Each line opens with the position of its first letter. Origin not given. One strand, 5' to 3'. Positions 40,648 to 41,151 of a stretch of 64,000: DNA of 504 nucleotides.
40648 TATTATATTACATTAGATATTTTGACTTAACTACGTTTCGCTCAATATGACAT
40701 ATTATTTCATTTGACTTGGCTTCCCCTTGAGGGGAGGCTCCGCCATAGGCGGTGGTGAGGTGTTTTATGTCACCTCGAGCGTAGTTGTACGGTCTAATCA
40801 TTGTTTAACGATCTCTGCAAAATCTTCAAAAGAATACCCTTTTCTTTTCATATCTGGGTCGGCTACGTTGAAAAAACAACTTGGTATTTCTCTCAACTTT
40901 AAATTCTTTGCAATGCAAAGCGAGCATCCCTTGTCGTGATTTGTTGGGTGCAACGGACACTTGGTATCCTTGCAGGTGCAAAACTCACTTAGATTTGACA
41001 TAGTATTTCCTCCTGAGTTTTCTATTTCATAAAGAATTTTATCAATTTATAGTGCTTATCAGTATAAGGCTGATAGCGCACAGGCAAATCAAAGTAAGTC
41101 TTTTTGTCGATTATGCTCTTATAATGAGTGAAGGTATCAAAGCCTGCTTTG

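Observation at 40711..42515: G-rich hairpin sub-unit flanks the ALDH/Cys-rich-protein cassette as direct repeats and shows compensatory substitutions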

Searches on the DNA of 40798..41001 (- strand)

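Call 64: search_with_rna_model(model_id=R1, sources=[L140, L143, L144, L141, L142, L145, L146, L147, L018, L019, L004, L005], filters=off, max_evalue=1)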
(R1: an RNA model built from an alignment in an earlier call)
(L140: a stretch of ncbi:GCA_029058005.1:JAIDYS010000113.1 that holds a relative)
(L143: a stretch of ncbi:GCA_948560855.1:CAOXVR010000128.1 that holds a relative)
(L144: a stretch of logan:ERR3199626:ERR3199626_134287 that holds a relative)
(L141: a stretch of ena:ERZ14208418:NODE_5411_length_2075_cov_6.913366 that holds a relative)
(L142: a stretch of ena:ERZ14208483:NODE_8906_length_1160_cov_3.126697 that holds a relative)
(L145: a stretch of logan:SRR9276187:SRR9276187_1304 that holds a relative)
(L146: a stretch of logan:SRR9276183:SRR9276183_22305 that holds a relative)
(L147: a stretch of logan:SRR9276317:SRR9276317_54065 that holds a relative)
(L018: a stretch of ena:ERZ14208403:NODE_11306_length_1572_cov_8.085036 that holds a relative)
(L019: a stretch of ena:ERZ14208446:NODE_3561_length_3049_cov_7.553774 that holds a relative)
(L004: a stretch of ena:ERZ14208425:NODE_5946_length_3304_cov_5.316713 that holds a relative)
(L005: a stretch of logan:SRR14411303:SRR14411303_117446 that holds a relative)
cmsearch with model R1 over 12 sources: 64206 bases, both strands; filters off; matches with E-value up to 1: 12.
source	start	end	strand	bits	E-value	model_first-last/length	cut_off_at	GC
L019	2795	2842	-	51.3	5.5e-13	1-50/50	no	0.67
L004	3008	3055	-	44.1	7e-11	1-50/50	no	0.62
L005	2068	2115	-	44.1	7e-11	1-50/50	no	0.62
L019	1042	1089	-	40.2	9.5e-10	1-50/50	no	0.62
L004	1257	1304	-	40.2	9.5e-10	1-50/50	no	0.62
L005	317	364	-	40.2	9.5e-10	1-50/50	no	0.62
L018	1417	1464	-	39.6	1.4e-09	1-50/50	no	0.6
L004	1277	1339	+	16.1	0.011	1-50/50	no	0.46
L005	337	399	+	16.1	0.011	1-50/50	no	0.46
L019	2819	2838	+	9.8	0.71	5-24/50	no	0.7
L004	3032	3051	+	9.8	0.71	5-24/50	no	0.7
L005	2092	2111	+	9.8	0.71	5-24/50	no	0.7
